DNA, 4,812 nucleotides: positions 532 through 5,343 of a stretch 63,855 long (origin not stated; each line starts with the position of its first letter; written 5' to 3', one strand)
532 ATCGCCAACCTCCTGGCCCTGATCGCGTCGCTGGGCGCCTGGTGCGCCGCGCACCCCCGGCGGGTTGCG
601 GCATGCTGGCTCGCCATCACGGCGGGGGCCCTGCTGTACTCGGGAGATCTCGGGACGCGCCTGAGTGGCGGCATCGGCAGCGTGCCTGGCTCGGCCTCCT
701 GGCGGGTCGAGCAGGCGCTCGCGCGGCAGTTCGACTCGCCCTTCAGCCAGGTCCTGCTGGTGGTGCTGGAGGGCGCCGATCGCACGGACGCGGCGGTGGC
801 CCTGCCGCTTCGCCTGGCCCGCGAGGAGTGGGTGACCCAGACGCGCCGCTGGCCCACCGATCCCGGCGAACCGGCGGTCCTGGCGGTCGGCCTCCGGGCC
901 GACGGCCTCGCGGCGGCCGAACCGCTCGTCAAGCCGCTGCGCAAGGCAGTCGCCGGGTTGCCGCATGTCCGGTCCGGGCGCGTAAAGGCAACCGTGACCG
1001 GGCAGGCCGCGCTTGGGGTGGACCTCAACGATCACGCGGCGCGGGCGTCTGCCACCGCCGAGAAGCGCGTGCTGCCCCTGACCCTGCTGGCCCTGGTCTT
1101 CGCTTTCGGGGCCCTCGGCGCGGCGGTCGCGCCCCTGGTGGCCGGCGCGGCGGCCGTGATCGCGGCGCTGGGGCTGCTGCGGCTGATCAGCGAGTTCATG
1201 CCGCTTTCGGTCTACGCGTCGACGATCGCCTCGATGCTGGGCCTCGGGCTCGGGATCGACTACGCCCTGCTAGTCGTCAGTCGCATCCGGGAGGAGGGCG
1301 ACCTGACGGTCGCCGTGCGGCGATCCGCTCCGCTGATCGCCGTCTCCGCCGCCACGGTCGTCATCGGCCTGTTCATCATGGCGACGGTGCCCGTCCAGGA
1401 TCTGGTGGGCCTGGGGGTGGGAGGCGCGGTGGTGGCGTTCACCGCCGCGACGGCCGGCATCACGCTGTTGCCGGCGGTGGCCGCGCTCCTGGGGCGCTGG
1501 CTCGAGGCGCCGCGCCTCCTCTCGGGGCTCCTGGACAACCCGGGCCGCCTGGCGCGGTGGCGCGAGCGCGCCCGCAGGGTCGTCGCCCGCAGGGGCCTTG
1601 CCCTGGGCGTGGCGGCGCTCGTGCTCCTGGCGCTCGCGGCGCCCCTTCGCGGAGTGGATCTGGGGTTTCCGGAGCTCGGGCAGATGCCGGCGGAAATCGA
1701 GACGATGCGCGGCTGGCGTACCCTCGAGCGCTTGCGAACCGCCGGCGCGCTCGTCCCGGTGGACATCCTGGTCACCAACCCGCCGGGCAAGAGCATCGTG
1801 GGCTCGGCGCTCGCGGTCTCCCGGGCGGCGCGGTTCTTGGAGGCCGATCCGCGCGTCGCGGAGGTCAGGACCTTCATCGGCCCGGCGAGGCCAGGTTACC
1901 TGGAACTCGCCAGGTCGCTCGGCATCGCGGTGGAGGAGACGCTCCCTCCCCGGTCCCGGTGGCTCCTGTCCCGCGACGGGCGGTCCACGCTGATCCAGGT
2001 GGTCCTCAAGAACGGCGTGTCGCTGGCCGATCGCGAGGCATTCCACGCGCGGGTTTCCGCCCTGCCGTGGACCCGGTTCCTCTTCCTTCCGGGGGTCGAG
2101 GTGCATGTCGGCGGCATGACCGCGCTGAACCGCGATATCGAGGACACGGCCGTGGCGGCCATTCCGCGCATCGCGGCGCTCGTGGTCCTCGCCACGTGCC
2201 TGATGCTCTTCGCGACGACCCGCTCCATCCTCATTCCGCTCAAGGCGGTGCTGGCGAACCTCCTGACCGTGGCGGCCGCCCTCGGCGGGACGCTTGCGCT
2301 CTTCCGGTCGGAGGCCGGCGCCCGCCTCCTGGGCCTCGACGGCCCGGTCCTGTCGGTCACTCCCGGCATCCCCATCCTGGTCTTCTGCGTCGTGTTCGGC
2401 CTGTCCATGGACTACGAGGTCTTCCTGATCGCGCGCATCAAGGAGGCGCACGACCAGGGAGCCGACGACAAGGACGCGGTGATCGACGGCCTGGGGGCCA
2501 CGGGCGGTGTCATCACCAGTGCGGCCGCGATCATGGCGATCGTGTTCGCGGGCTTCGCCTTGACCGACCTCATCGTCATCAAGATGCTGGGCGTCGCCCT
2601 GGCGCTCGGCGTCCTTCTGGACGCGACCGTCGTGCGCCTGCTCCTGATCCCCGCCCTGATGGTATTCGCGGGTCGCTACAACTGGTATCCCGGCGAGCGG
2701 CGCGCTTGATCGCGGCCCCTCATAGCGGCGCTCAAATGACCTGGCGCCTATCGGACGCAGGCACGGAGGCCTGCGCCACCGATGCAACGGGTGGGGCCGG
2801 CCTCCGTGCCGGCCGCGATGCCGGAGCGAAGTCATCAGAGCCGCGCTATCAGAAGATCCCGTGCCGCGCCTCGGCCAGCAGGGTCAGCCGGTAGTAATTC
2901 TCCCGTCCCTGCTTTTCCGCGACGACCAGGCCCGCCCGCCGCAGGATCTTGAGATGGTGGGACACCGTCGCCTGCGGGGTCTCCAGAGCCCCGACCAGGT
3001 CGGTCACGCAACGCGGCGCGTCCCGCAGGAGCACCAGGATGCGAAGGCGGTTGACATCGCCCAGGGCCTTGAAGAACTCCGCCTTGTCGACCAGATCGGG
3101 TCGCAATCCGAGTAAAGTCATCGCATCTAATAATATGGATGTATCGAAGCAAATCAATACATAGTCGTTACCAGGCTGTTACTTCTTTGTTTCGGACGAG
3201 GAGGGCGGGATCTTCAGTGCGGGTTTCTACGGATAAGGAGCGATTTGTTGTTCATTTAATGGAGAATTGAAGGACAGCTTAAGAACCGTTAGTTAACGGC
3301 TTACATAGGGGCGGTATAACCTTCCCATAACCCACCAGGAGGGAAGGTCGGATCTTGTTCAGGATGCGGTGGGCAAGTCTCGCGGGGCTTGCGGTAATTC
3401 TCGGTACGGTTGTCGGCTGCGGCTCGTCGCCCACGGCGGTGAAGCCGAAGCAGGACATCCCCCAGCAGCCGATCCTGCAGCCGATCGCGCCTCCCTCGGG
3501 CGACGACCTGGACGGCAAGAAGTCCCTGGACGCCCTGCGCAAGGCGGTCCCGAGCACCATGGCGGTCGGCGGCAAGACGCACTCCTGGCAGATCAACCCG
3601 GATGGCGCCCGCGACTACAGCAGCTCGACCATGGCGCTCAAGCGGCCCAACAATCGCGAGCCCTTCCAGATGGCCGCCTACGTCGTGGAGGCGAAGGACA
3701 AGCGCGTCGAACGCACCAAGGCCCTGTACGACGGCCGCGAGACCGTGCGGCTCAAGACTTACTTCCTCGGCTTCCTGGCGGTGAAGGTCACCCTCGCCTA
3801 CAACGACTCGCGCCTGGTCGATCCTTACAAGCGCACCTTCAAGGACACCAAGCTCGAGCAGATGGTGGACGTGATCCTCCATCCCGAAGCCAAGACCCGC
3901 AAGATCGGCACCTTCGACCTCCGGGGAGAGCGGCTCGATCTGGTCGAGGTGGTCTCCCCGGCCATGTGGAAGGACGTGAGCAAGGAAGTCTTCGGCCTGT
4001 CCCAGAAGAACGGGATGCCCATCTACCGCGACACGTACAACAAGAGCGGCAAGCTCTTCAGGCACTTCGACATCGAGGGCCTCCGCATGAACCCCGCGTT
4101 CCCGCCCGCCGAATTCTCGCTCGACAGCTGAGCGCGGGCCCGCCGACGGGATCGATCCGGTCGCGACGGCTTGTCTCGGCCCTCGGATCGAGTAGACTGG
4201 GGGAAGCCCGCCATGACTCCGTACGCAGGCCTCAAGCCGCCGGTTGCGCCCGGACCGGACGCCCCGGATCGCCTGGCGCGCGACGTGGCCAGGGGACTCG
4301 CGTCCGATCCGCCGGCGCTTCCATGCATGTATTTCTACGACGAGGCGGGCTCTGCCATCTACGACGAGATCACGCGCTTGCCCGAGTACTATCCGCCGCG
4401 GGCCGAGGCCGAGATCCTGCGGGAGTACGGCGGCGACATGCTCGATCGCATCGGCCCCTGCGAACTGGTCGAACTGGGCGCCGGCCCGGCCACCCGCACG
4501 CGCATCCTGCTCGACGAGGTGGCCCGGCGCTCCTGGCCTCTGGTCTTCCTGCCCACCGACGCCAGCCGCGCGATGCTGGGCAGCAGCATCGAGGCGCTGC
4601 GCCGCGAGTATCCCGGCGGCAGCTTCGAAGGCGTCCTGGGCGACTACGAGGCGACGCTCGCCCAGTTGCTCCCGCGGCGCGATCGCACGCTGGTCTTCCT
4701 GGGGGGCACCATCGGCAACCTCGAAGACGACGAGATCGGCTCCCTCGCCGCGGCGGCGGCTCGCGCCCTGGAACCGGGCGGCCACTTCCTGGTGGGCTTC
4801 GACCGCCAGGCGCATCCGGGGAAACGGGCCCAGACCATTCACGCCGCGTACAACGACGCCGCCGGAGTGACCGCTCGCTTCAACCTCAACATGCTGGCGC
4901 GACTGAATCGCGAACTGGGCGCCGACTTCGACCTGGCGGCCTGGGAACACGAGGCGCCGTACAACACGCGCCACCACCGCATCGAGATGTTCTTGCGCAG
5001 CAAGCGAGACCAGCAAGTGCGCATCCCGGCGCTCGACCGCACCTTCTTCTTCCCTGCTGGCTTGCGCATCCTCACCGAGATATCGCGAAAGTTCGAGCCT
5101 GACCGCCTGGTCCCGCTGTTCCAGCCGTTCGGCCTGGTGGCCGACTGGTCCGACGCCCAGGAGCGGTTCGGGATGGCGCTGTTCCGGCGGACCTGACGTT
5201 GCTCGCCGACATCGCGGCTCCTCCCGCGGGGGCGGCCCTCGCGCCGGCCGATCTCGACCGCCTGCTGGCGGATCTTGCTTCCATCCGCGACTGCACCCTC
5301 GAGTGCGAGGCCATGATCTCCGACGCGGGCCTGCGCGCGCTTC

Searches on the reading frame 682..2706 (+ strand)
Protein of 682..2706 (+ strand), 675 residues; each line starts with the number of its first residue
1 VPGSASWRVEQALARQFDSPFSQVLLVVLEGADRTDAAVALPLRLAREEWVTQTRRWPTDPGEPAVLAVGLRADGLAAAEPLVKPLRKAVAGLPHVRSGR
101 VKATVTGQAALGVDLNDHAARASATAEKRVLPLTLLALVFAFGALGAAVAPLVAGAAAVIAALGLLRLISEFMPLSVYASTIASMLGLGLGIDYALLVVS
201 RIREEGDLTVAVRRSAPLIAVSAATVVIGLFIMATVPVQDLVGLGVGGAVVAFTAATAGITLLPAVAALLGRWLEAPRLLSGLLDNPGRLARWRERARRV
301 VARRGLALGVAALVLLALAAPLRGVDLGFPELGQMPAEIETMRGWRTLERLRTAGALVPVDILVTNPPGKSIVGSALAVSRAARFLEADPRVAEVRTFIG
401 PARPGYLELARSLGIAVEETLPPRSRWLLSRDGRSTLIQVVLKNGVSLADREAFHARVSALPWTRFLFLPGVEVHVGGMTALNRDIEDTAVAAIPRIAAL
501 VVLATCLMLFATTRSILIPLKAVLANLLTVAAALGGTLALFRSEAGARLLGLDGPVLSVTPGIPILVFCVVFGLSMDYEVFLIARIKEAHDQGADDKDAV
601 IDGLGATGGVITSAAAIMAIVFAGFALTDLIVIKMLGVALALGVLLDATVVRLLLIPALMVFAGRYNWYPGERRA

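Call 66: search_protein_families(library=pfam, proteins=[window:682-2706:+], max_evalue=0.001)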
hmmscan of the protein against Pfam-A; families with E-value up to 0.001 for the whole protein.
window:682-2706:+ (675 aa): 1 family
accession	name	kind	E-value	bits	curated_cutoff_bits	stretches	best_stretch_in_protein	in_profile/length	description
PF03176.21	MMPL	-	7.1e-59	199.8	20.5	2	424-673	76-312/333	MMPL family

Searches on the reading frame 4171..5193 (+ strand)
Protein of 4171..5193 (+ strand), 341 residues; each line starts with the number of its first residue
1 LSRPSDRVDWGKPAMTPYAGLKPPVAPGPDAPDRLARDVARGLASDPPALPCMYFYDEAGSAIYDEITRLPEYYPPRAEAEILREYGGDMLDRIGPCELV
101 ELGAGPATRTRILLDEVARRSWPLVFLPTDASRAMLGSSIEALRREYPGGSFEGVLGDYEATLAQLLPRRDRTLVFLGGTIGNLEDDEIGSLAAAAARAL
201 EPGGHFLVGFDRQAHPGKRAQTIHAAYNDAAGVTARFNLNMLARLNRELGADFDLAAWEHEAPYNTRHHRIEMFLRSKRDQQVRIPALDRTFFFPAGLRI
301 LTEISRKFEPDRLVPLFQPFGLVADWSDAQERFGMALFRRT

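Call 66: search_protein_families(library=pfam, proteins=[window:4171-5193:+], max_evalue=0.001)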
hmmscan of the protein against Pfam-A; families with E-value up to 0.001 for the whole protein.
window:4171-5193:+ (341 aa): 1 family
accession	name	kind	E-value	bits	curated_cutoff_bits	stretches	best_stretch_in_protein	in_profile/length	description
PF10017.15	Methyltransf_33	-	6e-93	311.7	23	1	36-339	2-303/304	Histidine-specific methyltransferase, SAM-dependent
